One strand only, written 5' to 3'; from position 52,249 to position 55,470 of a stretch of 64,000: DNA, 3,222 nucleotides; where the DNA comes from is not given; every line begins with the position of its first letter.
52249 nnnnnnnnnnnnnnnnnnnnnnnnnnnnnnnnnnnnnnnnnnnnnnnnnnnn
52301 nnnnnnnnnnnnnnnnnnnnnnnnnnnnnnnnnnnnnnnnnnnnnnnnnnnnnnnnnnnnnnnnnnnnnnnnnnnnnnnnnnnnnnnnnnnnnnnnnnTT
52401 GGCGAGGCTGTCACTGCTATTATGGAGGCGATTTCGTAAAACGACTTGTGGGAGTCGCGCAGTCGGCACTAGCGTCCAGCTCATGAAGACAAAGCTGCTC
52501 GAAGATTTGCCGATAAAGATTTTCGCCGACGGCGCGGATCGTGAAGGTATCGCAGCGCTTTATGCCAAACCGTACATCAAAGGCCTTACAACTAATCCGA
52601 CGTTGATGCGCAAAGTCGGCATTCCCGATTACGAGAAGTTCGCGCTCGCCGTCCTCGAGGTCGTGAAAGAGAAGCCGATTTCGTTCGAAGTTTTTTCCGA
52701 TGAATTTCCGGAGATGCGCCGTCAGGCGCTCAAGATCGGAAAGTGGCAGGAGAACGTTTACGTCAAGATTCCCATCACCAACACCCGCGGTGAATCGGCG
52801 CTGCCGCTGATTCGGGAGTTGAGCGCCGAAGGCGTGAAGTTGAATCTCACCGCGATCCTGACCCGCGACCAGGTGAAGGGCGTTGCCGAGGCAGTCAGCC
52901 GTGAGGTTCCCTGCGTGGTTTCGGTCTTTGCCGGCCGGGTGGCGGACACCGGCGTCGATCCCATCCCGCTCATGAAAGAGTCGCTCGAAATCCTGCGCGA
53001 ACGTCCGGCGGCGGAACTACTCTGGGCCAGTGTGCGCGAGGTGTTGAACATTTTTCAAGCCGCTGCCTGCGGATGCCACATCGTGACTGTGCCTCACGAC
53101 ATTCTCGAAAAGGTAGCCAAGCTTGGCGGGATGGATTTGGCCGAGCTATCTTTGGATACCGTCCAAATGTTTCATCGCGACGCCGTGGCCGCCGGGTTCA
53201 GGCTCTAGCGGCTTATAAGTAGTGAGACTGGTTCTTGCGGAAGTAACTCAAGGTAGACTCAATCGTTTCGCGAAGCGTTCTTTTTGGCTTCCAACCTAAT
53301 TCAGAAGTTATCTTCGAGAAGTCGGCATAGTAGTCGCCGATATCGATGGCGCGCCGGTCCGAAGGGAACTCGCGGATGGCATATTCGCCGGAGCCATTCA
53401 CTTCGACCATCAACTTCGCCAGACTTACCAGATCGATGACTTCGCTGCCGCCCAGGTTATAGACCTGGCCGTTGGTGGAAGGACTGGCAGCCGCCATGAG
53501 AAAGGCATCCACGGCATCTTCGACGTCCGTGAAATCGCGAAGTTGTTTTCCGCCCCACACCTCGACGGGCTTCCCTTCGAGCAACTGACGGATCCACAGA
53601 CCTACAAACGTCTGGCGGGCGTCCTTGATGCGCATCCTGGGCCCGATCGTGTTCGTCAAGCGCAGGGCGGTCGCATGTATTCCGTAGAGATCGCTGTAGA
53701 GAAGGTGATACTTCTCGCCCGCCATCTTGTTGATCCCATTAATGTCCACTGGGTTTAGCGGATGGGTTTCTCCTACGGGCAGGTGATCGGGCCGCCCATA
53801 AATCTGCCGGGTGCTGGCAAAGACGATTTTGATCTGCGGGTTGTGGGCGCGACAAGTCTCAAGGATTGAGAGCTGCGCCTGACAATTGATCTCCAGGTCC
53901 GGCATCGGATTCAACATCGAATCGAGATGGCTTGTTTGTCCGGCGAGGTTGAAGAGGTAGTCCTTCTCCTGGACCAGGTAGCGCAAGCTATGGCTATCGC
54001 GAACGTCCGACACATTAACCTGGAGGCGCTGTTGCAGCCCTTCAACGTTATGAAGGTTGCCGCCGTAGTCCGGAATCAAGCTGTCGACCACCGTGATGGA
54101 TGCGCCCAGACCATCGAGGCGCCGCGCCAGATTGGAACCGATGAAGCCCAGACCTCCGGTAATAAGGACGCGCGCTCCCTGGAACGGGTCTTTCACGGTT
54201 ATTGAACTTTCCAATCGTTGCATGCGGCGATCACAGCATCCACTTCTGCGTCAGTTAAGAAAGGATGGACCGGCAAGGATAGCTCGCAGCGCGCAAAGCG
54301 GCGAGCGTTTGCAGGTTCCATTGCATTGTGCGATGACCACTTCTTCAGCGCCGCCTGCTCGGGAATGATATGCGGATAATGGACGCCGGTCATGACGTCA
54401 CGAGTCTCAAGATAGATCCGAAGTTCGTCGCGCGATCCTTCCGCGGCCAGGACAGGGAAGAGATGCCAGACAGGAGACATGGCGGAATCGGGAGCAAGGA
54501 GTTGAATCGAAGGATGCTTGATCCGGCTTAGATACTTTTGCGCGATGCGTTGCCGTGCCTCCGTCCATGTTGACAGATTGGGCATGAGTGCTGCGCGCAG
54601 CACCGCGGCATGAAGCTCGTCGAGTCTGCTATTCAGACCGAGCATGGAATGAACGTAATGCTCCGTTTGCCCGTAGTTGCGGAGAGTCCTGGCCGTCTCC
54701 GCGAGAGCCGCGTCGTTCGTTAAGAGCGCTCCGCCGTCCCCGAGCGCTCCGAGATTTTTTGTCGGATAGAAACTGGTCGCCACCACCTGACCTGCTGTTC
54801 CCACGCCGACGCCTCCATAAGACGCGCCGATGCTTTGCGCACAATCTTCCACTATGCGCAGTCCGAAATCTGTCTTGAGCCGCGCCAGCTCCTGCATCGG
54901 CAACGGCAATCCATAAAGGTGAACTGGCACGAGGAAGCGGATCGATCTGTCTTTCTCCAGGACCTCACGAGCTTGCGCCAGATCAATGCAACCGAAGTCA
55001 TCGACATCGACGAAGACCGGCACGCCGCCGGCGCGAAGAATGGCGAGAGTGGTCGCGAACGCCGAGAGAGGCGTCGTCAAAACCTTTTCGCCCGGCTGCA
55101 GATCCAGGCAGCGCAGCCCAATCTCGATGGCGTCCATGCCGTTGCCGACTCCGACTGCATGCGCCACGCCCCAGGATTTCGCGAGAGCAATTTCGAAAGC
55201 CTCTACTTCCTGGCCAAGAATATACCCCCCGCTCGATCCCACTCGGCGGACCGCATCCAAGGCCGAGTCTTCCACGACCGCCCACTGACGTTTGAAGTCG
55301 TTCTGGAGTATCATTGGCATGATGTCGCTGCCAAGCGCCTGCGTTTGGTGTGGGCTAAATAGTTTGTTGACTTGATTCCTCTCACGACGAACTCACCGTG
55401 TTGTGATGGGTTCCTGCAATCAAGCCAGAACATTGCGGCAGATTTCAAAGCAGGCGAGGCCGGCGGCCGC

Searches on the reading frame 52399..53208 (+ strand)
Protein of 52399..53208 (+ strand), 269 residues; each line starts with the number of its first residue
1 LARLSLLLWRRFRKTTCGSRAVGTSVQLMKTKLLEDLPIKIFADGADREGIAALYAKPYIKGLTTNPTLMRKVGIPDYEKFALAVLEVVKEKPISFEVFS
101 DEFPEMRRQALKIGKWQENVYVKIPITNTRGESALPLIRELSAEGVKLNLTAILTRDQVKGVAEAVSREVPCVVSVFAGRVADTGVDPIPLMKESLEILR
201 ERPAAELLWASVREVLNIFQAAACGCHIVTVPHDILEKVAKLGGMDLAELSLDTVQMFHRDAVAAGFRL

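Call 11: search_protein_families(library=pfam, proteins=[window:52399-53208:+], max_evalue=0.001)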
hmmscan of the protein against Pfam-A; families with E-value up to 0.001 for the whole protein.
window:52399-53208:+ (269 aa): 1 family
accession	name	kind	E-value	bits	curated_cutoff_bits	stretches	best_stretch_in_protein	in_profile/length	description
PF00923.25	TAL_FSA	-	2.4e-43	149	27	1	41-261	1-277/285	Transaldolase/Fructose-6-phosphate aldolase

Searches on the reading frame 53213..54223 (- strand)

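Call 11: search_protein_families(library=pfam, proteins=[window:53213-54223:-], max_evalue=0.001)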
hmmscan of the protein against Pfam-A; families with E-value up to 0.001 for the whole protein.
window:53213-54223:- (336 aa): 5 families
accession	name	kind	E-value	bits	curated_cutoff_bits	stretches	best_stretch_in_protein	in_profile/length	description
PF01370.27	Epimerase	-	6.8e-48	163.6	20.9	1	19-258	1-240/240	NAD dependent epimerase/dehydratase family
PF16363.11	GDP_Man_Dehyd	-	1.2e-42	147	27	1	20-323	1-331/332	GDP-mannose 4,6 dehydratase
PF04321.23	RmlD_sub_bind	-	1.5e-09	37.8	27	1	18-278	2-233/287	RmlD substrate binding domain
PF02719.21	Polysacc_synt_2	-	5.3e-09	36.1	20.2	1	19-278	1-249/293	Polysaccharide biosynthesis protein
PF01073.25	3Beta_HSD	-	1.8e-06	27.7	22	1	20-144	1-122/280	3-beta hydroxysteroid dehydrogenase/isomerase family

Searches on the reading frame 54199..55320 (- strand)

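Call 12: search_protein_families(library=pfam, proteins=[window:54199-55320:-], max_evalue=0.001)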
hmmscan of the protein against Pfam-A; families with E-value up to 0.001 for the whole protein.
window:54199-55320:- (373 aa): 1 family
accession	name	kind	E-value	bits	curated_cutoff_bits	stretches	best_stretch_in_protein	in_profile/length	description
PF01041.23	DegT_DnrJ_EryC1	-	2.6e-85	287.2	19.8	1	19-366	6-358/360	DegT/DnrJ/EryC1/StrS aminotransferase family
